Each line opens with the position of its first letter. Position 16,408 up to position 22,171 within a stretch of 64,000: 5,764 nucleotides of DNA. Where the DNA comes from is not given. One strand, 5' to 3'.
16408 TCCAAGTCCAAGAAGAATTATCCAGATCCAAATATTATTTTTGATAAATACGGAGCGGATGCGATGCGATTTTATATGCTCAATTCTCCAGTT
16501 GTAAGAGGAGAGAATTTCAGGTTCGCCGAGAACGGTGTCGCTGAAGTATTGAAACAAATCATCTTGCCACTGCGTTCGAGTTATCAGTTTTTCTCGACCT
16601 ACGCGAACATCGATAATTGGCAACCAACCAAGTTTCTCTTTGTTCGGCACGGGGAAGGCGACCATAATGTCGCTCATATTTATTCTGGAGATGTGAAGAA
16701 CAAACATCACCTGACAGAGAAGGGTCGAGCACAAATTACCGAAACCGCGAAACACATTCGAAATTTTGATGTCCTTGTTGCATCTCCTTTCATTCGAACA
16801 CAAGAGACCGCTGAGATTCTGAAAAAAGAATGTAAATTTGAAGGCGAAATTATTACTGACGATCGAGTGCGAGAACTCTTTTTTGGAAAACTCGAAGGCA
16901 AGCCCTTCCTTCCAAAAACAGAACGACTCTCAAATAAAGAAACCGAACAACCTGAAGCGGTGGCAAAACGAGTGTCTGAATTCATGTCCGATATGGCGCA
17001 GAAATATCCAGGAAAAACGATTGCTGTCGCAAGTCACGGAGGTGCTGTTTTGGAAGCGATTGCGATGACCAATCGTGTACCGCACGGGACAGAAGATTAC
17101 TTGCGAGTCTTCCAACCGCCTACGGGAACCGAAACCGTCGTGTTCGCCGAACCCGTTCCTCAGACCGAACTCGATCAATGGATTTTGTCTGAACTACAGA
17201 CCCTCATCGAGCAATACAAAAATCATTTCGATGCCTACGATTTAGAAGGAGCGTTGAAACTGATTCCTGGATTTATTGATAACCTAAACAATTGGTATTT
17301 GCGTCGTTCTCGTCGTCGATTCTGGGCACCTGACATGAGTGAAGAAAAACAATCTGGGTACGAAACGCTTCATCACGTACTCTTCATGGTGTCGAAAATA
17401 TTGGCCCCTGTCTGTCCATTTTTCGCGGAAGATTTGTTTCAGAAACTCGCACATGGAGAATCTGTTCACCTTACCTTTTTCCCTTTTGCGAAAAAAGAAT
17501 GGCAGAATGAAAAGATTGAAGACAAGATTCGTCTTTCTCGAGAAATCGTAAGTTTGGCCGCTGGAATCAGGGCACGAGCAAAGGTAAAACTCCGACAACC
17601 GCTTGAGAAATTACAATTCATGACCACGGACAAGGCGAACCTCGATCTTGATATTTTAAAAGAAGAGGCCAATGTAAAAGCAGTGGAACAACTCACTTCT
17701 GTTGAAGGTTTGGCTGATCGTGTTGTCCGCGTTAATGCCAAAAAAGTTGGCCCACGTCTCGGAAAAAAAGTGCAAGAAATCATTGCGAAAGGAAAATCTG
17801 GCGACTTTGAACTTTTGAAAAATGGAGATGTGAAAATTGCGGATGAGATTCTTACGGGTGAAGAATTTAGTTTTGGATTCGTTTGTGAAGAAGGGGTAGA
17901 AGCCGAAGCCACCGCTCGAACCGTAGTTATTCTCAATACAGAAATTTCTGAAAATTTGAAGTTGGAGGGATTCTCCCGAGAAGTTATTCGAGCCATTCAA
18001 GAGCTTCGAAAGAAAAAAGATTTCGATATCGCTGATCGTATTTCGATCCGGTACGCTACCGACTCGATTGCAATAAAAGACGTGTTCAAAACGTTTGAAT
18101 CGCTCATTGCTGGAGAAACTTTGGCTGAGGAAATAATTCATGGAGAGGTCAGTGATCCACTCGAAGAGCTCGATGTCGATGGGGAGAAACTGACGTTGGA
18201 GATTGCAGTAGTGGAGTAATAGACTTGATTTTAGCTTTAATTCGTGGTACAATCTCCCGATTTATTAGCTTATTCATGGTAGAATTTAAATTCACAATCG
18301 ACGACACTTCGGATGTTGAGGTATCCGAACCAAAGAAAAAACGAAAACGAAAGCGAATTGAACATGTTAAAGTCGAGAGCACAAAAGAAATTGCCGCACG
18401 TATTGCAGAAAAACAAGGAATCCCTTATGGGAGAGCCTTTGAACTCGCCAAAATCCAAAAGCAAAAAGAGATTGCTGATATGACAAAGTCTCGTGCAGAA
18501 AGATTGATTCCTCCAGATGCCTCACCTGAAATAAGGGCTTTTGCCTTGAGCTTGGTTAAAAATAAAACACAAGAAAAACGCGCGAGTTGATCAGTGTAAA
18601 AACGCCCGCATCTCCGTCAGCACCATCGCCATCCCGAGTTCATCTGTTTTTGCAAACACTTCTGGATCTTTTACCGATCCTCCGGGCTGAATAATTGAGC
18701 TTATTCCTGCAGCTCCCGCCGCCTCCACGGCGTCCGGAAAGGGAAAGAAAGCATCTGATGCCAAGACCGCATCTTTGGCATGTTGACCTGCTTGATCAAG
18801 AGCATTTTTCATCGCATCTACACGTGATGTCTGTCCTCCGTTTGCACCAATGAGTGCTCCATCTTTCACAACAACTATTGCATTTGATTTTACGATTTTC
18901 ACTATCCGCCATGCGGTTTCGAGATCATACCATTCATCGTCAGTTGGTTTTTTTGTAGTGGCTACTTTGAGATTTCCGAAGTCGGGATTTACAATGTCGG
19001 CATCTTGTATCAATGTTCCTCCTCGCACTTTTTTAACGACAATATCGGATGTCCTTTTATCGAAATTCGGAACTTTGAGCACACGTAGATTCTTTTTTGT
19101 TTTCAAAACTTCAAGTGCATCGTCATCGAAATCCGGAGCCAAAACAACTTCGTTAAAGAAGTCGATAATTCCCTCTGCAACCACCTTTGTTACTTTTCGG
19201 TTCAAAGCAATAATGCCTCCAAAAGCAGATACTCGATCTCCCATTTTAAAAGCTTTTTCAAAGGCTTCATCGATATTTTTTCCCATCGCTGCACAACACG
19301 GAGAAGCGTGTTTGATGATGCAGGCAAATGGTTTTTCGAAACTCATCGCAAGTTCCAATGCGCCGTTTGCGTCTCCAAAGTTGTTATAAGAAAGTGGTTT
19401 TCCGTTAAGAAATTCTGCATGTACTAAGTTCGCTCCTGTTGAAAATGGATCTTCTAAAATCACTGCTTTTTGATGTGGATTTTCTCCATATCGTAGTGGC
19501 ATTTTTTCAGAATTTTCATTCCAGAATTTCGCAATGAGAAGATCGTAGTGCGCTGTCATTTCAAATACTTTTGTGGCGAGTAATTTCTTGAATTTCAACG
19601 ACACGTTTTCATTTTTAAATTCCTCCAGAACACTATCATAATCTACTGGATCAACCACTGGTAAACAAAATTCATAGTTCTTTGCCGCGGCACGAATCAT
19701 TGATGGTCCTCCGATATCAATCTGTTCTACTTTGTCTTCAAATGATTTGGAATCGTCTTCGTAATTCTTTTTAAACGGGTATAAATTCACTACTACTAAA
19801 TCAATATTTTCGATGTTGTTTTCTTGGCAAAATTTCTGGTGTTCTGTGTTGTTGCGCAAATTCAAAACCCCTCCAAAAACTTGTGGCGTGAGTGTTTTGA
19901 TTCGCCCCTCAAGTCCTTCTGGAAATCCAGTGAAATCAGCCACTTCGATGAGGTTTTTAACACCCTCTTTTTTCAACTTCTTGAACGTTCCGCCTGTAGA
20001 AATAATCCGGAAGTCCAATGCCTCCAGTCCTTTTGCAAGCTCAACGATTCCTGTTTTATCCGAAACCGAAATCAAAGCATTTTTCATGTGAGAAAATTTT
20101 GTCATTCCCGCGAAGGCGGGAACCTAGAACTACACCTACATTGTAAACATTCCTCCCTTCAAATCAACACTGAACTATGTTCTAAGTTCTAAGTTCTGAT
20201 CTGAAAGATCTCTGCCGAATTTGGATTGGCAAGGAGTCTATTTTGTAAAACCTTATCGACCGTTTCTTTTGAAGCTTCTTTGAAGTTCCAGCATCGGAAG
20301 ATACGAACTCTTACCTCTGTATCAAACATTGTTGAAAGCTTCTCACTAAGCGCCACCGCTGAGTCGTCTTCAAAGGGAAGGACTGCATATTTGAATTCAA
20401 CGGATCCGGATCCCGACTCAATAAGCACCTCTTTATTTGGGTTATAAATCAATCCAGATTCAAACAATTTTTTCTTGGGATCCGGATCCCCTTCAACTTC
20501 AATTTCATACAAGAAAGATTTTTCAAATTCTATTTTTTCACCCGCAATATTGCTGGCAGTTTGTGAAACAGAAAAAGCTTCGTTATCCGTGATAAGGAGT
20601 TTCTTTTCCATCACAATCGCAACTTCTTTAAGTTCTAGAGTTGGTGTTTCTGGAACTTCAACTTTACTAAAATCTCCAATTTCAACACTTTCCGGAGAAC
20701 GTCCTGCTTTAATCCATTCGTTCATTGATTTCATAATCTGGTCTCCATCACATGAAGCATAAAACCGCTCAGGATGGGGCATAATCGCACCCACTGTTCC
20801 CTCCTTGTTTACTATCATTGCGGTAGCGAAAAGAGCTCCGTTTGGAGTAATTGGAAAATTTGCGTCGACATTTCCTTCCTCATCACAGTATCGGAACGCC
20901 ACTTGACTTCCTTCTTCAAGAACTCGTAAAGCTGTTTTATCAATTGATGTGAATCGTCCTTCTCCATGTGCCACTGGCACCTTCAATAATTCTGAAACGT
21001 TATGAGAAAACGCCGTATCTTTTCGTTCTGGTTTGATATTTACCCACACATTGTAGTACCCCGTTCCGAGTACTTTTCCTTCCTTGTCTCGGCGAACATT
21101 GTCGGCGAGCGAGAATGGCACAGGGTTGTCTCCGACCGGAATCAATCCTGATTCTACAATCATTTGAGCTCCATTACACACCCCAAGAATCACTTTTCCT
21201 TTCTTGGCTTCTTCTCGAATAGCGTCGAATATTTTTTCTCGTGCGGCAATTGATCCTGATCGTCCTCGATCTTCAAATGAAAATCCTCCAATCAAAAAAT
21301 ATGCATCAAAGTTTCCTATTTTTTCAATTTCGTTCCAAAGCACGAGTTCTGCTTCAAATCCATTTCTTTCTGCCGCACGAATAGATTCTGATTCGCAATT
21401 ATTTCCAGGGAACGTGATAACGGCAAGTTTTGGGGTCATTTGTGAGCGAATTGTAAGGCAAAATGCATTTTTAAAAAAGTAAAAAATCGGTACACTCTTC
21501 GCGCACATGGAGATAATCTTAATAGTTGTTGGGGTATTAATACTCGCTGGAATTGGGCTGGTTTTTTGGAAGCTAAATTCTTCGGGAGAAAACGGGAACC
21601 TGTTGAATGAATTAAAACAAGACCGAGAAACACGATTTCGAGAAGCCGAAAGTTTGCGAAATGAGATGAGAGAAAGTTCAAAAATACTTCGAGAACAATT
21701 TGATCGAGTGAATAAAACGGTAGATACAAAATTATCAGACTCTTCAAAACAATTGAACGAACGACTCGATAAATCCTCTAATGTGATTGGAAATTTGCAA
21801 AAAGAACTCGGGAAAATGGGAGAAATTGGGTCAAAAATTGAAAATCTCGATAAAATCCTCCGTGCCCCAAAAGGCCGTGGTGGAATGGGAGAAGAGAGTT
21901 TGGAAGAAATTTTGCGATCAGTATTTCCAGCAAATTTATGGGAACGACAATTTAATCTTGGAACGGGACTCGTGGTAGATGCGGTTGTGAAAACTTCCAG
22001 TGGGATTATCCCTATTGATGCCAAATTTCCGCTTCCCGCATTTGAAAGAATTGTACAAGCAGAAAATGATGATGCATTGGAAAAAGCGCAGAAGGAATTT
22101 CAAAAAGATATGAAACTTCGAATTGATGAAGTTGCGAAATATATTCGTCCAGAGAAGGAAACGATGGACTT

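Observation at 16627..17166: Histidine-phosphatase (PGAM-like) domain inserted between the IleRS catalytic and anticodon-binding parts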

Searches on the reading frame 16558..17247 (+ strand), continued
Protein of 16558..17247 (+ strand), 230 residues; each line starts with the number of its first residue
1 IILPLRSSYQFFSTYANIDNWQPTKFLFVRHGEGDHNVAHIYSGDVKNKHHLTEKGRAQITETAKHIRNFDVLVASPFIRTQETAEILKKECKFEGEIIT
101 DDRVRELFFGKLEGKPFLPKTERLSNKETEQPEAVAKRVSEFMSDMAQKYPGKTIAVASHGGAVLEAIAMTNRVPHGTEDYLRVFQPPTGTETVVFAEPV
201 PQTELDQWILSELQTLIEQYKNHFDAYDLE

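Call 89: find_encoding_contigs(protein=P0392, flank=6000, max_places=2)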
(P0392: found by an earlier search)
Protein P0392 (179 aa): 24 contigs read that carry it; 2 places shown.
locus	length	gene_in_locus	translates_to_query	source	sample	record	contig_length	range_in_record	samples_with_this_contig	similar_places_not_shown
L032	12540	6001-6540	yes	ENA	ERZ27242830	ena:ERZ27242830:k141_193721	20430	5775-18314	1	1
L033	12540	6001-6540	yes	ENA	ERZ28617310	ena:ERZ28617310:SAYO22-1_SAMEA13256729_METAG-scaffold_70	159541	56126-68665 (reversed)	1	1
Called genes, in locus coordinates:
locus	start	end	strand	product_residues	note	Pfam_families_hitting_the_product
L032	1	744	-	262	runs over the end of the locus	PF13589:HATPase_c_3, PF02518:HATPase_c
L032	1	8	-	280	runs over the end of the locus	PF03522:SLC12 (weak)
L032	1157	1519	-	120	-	-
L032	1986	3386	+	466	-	-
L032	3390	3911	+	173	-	PF00293:NUDIX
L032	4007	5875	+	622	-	PF00128:Alpha-amylase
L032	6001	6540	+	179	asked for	PF00300:His_Phos_1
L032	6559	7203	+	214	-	PF00226:DnaJ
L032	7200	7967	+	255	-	PF00106:adh_short, PF01370:Epimerase, PF08659:KR, PF13460:NAD_binding_10, PF13561:adh_short_C2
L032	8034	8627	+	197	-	PF00081:Sod_Fe_N, PF02777:Sod_Fe_C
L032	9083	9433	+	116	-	PF01022:HTH_5, PF12840:HTH_20 (weak)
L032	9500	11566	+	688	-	PF00403:HMA, PF00122:E1-E2_ATPase, PF00702:Hydrolase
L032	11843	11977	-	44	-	-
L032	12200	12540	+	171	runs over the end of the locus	PF08876:DUF1836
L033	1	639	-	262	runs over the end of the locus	PF13589:HATPase_c_3, PF02518:HATPase_c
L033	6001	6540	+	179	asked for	PF00300:His_Phos_1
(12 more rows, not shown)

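Call 90: find_encoding_contigs(protein=P0151, flank=6000, max_places=1)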
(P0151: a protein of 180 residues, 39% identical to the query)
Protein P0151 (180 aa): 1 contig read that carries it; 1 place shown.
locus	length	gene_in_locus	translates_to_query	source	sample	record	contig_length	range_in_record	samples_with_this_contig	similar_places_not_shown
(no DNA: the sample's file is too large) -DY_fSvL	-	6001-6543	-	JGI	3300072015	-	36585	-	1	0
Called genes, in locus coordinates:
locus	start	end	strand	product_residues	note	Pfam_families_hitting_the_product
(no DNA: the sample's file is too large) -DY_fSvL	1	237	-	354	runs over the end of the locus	PF01594:AI-2E_transport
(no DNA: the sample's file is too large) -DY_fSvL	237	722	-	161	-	PF00027:cNMP_binding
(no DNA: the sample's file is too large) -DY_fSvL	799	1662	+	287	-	PF00892:EamA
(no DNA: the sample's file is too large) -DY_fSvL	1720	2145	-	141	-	PF00254:FKBP_C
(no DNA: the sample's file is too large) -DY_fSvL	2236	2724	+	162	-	-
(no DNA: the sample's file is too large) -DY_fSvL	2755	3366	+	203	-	PF04832:SOUL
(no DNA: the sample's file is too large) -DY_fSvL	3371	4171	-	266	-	PF00069:Pkinase, PF07714:PK_Tyr_Ser-Thr (weak)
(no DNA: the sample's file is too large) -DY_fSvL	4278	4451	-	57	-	-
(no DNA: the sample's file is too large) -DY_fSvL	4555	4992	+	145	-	PF00293:NUDIX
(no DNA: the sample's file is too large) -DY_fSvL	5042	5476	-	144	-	PF00293:NUDIX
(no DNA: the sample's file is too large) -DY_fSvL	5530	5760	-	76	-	-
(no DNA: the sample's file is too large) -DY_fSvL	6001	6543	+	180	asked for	PF00300:His_Phos_1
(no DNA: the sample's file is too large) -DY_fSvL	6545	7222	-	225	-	PF18306:LDcluster4, PF03641:Lysine_decarbox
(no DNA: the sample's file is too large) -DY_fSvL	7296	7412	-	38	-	?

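Call 91: find_encoding_contigs(protein=P0406, flank=6000, max_places=1)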
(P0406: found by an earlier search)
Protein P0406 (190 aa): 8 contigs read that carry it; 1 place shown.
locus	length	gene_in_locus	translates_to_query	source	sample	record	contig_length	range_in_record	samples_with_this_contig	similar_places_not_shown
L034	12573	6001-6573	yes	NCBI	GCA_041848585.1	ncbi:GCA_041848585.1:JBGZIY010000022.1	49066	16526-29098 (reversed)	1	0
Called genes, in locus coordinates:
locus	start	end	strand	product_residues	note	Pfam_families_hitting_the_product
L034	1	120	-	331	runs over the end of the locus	PF01193:RNA_pol_L, PF01000:RNA_pol_A_bac, PF03118:RNA_pol_A_CTD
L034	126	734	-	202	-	PF00163:Ribosomal_S4, PF01479:S4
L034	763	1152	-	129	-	PF00411:Ribosomal_S11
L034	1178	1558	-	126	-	PF00416:Ribosomal_S13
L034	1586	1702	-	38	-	PF00444:Ribosomal_L36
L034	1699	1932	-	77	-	-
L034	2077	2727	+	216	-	PF01902:Diphthami_syn_2_N, PF28410:Diphthami_syn_2_C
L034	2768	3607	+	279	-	PF01497:Peripla_BP_2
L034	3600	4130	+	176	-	PF02572:CobA_CobO_BtuR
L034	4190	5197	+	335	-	PF01032:FecCD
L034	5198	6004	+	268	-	PF02463:SMC_N, PF00005:ABC_tran, PF13304:AAA_21 (weak)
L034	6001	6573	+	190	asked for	PF00300:His_Phos_1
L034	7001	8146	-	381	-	PF01289:Thiol_cytolysin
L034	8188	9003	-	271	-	-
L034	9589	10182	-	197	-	-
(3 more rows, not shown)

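Call 95: search_dna_similar(query=window:16615-17172:+, collection=phages, mode=protein, max_evalue=0.001, max_rows=10)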
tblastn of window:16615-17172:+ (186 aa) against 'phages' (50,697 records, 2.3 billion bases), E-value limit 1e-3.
Records with a match: 13; places in all: 13; records where one place covers at least 80% of the query: 2.
Best place of each record, by identity: <60% 13.
By first word of the organism name: Bacteriophage 3; Tenacibaculum 3; Listeria 2; Enterococcus 2; Pseudomonas 1; Salmonella 1; Tunturiibacter 1.
By host as written in the record: - 4; Tenacibaculum maritimum 3; Listeria monocytogenes 2; Pseudomonas protegens CEMTC 4060 1; Salmonella enterica subsp. enterica serovar Kentucky 1; Tunturiibacter psychrotolerans X4BP1 1; Enterococcus faecalis 1.
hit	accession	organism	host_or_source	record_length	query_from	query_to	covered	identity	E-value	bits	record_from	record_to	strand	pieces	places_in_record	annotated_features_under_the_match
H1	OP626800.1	Pseudomonas phage PseuP_222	Pseudomonas protegens CEMTC 4060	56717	10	170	87%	31.4%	4e-10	64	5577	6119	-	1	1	histidine phosphatase domain | hypothetical protein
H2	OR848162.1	Listeria phage LM 4-14-1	Listeria monocytogenes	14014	5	151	79%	28.3%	2e-5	50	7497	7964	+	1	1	record has no annotation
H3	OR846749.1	Listeria phage LM 4-11-1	Listeria monocytogenes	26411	5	151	79%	28.3%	2e-5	50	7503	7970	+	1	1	record has no annotation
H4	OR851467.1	Salmonella phage S.Kent 1-2-1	Salmonella enterica subsp. enterica ...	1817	6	167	87%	24.7%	9e-5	47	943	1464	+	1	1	record has no annotation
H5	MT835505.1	Bacteriophage sp.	human fecal samples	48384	5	142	74%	28.3%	9e-10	62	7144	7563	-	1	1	record has no annotation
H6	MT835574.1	Bacteriophage sp.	human fecal samples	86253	5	149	78%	26.9%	2e-7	56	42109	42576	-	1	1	record has no annotation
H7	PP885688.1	Tunturiibacter phage Tunturi_5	Tunturiibacter psychrotolerans X4BP1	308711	4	122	64%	30.9%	1e-10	65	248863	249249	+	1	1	DNA methyltransferase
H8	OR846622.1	Enterococcus phage Efs 1-1-1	Enterococcus faecalis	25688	6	98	50%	38.8%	1e-5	50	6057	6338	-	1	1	record has no annotation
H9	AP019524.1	Tenacibaculum phage PTm1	Tenacibaculum maritimum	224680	2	96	51%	37.7%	9e-6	51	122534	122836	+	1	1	histidine phosphatase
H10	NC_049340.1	Tenacibaculum phage PTm1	Tenacibaculum maritimum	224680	2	96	51%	37.7%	9e-6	51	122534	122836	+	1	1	histidine phosphatase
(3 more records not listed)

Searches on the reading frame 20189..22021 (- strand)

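Call 19: search_protein_families(library=pfam, proteins=[window:20189-22021:-], max_evalue=0.0001)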
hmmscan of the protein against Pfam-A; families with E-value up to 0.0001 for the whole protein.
window:20189-22021:- (610 aa): 1 family
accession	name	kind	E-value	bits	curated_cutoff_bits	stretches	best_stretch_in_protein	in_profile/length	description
PF13507.12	GATase_5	-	7.2e-43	147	27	1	197-434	2-243/260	CobB/CobQ-like glutamine amidotransferase domain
